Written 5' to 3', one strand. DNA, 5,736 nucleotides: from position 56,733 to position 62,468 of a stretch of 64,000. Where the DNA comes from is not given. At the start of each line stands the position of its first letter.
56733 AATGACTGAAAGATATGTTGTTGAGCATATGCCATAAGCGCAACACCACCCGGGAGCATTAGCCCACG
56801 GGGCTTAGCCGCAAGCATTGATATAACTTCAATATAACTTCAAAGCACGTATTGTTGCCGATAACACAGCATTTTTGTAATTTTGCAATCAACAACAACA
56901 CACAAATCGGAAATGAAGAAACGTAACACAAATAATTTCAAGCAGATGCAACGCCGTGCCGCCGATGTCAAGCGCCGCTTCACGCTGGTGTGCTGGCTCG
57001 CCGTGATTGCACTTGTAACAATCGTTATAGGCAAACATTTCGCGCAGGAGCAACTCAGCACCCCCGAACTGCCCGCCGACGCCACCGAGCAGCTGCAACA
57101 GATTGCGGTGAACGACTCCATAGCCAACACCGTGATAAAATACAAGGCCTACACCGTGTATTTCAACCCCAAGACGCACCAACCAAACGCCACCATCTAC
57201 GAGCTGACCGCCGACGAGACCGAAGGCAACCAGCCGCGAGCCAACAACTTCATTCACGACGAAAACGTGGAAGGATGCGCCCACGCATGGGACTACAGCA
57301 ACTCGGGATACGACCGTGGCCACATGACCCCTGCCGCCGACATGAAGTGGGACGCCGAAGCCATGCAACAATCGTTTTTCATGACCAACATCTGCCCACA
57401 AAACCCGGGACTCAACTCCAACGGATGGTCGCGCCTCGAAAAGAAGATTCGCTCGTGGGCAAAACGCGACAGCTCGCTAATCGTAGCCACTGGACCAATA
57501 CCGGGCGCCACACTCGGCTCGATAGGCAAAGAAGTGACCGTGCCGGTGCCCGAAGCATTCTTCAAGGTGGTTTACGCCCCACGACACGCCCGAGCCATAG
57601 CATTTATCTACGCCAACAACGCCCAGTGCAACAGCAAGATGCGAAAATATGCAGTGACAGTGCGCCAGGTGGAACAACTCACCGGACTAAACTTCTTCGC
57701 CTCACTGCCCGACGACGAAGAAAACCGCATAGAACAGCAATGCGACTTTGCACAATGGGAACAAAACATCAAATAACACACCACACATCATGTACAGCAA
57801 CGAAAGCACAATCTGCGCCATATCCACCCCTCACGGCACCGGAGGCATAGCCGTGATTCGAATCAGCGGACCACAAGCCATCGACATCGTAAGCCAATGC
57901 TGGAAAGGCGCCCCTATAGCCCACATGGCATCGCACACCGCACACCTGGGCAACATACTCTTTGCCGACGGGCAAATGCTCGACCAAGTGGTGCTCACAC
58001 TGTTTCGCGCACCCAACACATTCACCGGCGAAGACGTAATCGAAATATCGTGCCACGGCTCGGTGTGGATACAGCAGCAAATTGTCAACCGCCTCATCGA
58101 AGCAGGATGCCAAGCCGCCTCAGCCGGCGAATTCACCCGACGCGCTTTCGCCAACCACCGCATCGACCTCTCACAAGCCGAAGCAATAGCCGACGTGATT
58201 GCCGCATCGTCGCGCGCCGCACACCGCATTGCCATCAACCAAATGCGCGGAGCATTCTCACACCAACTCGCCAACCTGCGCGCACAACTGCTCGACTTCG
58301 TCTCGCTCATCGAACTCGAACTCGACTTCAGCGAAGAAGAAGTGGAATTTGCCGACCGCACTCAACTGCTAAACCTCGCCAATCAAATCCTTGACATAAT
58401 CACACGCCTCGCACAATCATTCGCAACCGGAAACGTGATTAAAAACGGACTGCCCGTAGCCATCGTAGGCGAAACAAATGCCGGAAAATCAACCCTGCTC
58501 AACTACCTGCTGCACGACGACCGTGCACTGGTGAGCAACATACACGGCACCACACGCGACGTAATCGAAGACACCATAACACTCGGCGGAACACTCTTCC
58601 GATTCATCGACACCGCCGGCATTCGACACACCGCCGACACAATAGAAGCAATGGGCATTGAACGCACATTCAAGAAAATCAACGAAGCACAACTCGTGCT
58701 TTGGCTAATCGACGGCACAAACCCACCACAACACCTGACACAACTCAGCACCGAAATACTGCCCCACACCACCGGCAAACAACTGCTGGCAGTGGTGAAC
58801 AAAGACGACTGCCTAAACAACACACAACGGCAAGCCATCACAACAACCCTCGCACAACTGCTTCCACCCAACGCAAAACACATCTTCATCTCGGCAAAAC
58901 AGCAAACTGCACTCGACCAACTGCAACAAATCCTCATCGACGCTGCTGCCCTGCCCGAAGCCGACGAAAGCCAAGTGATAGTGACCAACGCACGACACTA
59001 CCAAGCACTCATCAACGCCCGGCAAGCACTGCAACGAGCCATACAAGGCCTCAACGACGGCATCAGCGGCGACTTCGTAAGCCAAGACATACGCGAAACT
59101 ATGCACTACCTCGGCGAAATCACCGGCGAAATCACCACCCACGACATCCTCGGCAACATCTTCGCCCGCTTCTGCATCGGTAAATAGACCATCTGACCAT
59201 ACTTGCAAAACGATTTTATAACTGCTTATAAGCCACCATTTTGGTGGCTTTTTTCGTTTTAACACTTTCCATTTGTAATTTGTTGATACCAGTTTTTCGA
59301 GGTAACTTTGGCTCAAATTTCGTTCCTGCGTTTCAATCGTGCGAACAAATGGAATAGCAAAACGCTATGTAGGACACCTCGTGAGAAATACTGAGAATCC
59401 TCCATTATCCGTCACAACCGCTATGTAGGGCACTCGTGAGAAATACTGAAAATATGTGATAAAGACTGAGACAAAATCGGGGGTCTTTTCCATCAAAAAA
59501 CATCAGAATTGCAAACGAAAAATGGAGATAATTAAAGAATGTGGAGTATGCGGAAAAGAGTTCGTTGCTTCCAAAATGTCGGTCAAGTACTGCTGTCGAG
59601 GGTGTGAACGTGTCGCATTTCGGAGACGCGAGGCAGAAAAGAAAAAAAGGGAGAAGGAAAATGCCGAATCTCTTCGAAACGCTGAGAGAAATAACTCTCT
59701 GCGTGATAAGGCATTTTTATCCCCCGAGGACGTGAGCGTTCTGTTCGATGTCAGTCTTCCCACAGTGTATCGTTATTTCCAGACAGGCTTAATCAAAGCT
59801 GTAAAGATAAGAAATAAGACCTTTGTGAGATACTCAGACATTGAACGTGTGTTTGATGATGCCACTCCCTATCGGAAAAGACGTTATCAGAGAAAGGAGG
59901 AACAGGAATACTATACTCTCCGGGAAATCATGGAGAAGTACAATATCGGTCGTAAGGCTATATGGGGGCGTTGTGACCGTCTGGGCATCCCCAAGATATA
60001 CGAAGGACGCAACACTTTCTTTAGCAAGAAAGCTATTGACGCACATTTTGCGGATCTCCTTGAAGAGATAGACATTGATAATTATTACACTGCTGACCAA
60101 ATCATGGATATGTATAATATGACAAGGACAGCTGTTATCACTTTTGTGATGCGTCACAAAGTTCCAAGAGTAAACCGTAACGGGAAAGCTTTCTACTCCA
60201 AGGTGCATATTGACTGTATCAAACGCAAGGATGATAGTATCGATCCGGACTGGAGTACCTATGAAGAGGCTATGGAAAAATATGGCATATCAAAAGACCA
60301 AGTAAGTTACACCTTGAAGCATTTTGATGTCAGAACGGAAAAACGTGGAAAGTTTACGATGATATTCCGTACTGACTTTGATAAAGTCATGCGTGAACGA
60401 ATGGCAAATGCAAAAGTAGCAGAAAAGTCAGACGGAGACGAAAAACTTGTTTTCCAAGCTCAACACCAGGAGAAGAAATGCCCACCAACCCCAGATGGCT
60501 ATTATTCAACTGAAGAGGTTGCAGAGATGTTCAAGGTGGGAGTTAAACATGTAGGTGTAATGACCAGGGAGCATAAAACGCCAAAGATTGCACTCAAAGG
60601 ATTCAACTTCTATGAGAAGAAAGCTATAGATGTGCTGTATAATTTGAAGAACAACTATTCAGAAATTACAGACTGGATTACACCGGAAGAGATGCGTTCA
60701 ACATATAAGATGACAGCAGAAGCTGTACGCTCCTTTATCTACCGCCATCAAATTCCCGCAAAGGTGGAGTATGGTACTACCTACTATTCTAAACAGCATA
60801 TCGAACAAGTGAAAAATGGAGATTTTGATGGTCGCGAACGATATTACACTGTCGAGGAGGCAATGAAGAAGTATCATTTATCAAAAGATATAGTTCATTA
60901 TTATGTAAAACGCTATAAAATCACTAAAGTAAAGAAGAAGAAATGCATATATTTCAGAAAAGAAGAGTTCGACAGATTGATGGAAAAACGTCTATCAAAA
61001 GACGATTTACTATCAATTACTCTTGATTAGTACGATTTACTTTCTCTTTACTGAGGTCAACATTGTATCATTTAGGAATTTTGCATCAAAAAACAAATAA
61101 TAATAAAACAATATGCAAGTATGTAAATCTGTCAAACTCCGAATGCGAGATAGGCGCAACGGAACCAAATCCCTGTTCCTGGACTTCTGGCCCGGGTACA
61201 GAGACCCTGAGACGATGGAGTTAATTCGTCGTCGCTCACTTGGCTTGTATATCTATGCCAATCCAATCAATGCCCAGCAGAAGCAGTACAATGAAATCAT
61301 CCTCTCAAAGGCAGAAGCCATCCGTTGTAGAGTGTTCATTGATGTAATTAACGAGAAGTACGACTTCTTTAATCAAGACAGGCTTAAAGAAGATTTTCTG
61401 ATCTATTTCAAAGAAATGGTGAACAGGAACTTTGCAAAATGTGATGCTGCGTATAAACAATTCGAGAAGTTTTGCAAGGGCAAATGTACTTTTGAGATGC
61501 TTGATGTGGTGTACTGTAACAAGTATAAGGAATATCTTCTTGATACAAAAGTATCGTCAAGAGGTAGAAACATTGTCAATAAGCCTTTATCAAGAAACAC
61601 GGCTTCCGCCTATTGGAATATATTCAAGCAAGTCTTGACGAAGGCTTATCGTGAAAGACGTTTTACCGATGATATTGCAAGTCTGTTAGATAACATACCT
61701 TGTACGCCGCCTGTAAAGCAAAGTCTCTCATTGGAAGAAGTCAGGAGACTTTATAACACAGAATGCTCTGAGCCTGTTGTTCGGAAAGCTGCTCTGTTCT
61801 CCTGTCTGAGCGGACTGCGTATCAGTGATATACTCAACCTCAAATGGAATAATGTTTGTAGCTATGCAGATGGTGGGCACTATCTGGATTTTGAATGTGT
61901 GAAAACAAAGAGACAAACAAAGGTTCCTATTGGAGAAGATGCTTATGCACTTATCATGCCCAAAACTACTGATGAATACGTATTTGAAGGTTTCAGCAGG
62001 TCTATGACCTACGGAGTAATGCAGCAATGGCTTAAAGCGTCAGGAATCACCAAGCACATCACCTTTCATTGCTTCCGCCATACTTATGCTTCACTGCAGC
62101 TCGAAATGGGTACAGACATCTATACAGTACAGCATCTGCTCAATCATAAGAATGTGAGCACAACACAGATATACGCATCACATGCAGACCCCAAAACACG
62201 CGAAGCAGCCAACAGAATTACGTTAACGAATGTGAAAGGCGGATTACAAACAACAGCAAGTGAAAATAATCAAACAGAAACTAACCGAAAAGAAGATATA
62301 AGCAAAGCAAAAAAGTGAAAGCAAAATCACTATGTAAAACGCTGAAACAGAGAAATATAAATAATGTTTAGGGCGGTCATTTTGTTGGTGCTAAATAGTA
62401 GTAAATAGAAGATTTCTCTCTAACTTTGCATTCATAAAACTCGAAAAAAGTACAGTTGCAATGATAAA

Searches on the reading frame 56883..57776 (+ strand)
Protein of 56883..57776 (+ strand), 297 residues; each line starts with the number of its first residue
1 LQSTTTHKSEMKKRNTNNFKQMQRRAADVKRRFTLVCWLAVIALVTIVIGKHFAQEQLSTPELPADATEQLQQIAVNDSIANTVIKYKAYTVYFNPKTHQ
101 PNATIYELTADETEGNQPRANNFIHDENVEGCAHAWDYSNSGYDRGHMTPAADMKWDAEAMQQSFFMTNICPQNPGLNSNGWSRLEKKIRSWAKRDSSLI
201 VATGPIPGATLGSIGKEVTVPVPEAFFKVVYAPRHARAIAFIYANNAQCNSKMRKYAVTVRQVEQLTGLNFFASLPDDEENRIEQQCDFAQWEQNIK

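Call 10: search_protein_families(library=pfam, max_evalue=0.01, proteins=[window:56883-57776:+])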
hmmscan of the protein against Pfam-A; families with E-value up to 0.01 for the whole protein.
window:56883-57776:+ (297 aa): 1 family
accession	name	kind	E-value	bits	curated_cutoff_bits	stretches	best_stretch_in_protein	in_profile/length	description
PF01223.29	Endonuclease_NS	-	2.6e-52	178.1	23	1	71-277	5-222/223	DNA/RNA non-specific endonuclease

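Call 25: find_related_loci(query=window:56883-57776:+, collection=genome_contigs, flank=10000)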
Query window:56883-57776:+ (297 aa) in genome_contigs; peptide patterns used: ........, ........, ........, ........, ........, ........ (x = any residue, [..] = any of these).
94 stretches matched a pattern; 26 encode a relative of the query (tblastn E <= 1e-3); 26 distinct loci.
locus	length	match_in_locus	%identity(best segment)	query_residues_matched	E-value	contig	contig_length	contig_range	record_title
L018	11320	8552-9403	89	14-297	1e-179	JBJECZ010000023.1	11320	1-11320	MAG: Muribaculaceae bacterium isolate EHIM02_bin.002 NODE_1196_length_11320_cov_7.357745, whole genome shotgun sequence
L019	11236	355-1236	86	4-297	9e-179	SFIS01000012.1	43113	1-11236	MAG: Bacteroidales bacterium isolate W1P25.010 Contig260, whole genome shotgun sequence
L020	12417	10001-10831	80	20-296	2e-156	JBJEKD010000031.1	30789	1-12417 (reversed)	MAG: Muribaculaceae bacterium isolate PUUB53_bin.005 NODE_437_length_30789_cov_22.374829, whole genome shotgun sequence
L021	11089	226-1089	67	8-295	5e-129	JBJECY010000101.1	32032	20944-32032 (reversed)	MAG: Muribaculaceae bacterium isolate LOHA20_bin.027 NODE_583_length_32032_cov_7.784282, whole genome shotgun sequence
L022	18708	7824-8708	68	3-297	1e-139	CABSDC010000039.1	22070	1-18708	MAG TPA_asm: uncultured Prevotellaceae bacterium isolate MGYG-HGUT-02176 genome assembly, contig: GUT_GENOME134382_39, w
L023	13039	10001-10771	45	39-292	7e-73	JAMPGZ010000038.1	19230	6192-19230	MAG: Lachnospiraceae bacterium isolate NALB_7961_29 Scaffold_#38__SCF_038___19230_bp, whole genome shotgun sequence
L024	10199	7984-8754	43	39-292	1e-72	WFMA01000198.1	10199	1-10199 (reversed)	MAG: Bacteroidales bacterium isolate MAG084 MERGED_165964, whole genome shotgun sequence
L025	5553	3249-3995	45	45-292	3e-72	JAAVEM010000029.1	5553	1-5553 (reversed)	MAG: Bacteroides sp. isolate Mgla_MAG_15-bin_4 c_000000068769, whole genome shotgun sequence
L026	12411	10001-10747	44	45-292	2e-71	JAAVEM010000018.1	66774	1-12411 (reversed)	MAG: Bacteroides sp. isolate Mgla_MAG_15-bin_4 c_000000016591, whole genome shotgun sequence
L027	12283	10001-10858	40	12-292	3e-71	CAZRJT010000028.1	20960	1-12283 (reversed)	MAG TPA_asm: uncultured Bacteroides sp. isolate SRP199465_co2_444 genome assembly, contig: NODE_7269_length_20960_cov_8.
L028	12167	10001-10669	48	71-292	3e-71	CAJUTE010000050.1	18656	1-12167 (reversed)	MAG TPA_asm: uncultured Muribaculum sp. isolate MGBC165515 genome assembly, contig: MGBC165515.50, whole genome shotgun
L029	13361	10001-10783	45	30-292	8e-71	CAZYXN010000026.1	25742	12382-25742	MAG TPA_asm: uncultured Muribaculum sp. isolate SRP225648_co1_107 genome assembly, contig: NODE_4196_length_25742_cov_5.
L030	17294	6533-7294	45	39-292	1e-69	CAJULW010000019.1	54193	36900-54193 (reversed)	MAG TPA_asm: uncultured Duncaniella sp. isolate MGBC140491 genome assembly, contig: MGBC140491.19, whole genome shotgun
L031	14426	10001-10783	45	38-292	6e-69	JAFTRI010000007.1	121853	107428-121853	MAG: Muribaculaceae bacterium isolate RGIG4079 Roe_deer_Cecum.Co__c260903, whole genome shotgun sequence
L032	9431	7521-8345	42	23-294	1e-66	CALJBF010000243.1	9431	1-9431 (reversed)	MAG TPA_asm: uncultured Porphyromonadaceae bacterium isolate SRR12395650_bin.135_CONCOCT_v1.1_MAG genome assembly, conti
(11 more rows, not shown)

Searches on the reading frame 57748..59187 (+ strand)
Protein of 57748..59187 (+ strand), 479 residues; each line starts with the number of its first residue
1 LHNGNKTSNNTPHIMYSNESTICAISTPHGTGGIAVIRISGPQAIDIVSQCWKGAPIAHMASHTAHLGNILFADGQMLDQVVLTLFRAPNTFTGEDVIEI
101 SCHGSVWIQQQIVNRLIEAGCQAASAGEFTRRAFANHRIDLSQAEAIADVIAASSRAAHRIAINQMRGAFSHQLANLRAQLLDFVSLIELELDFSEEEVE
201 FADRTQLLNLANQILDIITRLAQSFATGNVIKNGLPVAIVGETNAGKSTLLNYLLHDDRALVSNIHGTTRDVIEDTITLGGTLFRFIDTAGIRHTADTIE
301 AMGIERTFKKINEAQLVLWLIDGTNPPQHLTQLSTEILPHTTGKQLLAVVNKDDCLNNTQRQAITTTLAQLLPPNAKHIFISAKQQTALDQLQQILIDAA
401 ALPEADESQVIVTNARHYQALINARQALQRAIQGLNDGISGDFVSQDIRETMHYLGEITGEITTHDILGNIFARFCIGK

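Call 10: search_protein_families(library=pfam, max_evalue=0.01, proteins=[window:57748-59187:+])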
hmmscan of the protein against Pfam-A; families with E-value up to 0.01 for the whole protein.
window:57748-59187:+ (479 aa): 11 families
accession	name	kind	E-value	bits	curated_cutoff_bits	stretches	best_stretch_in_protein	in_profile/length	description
PF12631.12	MnmE_helical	-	4.8e-53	180.8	40.1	1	141-476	1-211/211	MnmE helical domain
PF10396.14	TrmE_N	-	6.7e-40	136.4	29.8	1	21-138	1-117/117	GTP-binding protein TrmE N-terminus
PF01926.29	MMR_HSR1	-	1.4e-25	90.1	21.9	1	237-352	2-113/113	50S ribosome-binding GTPase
PF02421.24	FeoB_N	-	9.6e-12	45.1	27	1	237-394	3-154/156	Ferrous iron transport protein B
PF00350.29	Dynamin_N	-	6.5e-07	30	27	1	237-273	1-36/168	Dynamin family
PF03193.22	RsgA_GTPase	-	2.5e-05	24.6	30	0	237-267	109-139/174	RsgA GTPase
PF00009.33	GTP_EFTU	-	0.0003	20.9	26.5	0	237-398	6-184/188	Elongation factor Tu GTP binding domain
PF01571.26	GCV_T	-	0.0015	18.3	25.6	1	25-131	129-225/255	Aminomethyltransferase folate-binding domain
PF00005.33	ABC_tran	-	0.0061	17.6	25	0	231-261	8-38/137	ABC transporter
PF19993.5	DO-GTPase2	-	0.0068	16.5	27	0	236-253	2-19/226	Double-GTPase 2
PF16897.10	MMR_HSR1_Xtn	-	0.0099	16.3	35.2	0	344-395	56-99/106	C-terminal region of MMR_HSR1 domain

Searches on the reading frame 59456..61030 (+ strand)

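Call 10: search_protein_families(library=pfam, max_evalue=0.01, proteins=[window:59456-61030:+])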
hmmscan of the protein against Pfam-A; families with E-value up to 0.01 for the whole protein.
window:59456-61030:+ (524 aa): 5 families
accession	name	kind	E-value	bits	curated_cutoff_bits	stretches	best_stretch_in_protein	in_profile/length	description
PF12728.13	HTH_17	-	7.5e-34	116.2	27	2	87-133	1-47/51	Helix-turn-helix domain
PF13384.12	HTH_23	-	4.3e-07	30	24.6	0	268-290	19-41/50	Homeodomain-like domain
PF13411.12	MerR_1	-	1.8e-05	25.2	21.6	0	464-508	1-46/69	MerR HTH family regulatory protein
PF13518.12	HTH_28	-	2.9e-05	24.5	25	0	268-288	14-34/52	Helix-turn-helix domain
PF08279.18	HTH_11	-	0.0081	16.5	25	0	147-176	10-39/55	HTH domain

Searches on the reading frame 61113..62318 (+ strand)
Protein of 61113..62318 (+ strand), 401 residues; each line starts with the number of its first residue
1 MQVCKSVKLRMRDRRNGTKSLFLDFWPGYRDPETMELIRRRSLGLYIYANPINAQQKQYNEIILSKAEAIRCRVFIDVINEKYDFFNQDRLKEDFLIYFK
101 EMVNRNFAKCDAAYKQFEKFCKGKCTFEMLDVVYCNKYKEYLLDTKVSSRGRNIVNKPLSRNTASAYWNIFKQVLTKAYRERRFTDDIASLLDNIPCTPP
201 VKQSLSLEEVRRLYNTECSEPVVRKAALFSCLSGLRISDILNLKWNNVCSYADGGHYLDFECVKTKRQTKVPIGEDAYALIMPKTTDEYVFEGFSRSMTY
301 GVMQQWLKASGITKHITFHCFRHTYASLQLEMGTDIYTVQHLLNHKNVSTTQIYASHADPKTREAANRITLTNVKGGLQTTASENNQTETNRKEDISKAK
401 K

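Call 10: search_protein_families(library=pfam, max_evalue=0.01, proteins=[window:61113-62318:+])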
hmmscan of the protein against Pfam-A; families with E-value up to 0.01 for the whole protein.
window:61113-62318:+ (401 aa): 3 families
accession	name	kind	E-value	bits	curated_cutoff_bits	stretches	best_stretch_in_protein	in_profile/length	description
PF00589.27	Phage_integrase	-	8.9e-26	91.1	27.1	1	205-359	3-170/172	Phage integrase family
PF13102.12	Phage_int_SAM_5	-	3.1e-14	53.6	22.3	1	104-187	19-91/98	Phage integrase SAM-like domain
PF17293.8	Arm-DNA-bind_5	-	0.0039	18.1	22.6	0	7-73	1-64/87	Arm DNA-binding domain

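Call 77: search_protein_families(library=ncbifam, max_evalue=0.01, proteins=[window:61113-62318:+])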
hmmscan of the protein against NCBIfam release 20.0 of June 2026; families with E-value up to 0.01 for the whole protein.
window:61113-62318:+ (401 aa): 12 families
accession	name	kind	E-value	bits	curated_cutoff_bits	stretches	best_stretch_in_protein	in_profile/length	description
TIGR02224.1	recomb_XerC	equivalog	4.5e-21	75.5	335.15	1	115-356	26-276/295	tyrosine recombinase XerC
NF040815.2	recomb_XerA_Arch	equivalog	2.3e-20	73.3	220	1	115-361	25-258/263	site-specific tyrosine recombinase/integron integrase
TIGR02225.1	recomb_XerD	equivalog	2.3e-20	73.1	329.6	1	172-359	71-276/290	site-specific tyrosine recombinase XerD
NF001399.0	PRK00283.1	subfamily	6.4e-20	71.6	279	1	154-359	63-285/300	tyrosine recombinase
TIGR02249.1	integrase_gron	subfamily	5.1e-15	55.6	265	1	304-356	247-299/315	integron integrase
NF002331.0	PRK01287.1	subfamily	8.7e-10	38.1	371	1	300-357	254-312/365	site-specific tyrosine recombinase XerC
NF011946.0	PRK15417.1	equivalog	1.1e-09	38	435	1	306-357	264-315/337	integron integrase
NF003462.0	PRK05084.1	equivalog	1.1e-07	30.9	267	1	314-370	301-357/360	tyrosine recombinase XerS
NF002685.0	PRK02436.1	equivalog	2e-06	27.9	178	1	201-352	93-241/245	site-specific tyrosine recombinase XerD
NF007371.0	PRK09871.1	subfamily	0.0015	18.1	222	0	294-357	111-174/198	tyrosine-type DNA invertase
NF007370.0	PRK09870.1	subfamily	0.005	16.5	221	0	294-356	116-178/200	tyrosine-type DNA invertase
NF040693.1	recomb_GmtY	equivalog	0.0075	15.5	340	0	316-363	391-438/441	gamma-mobile-trio recombinase GmtY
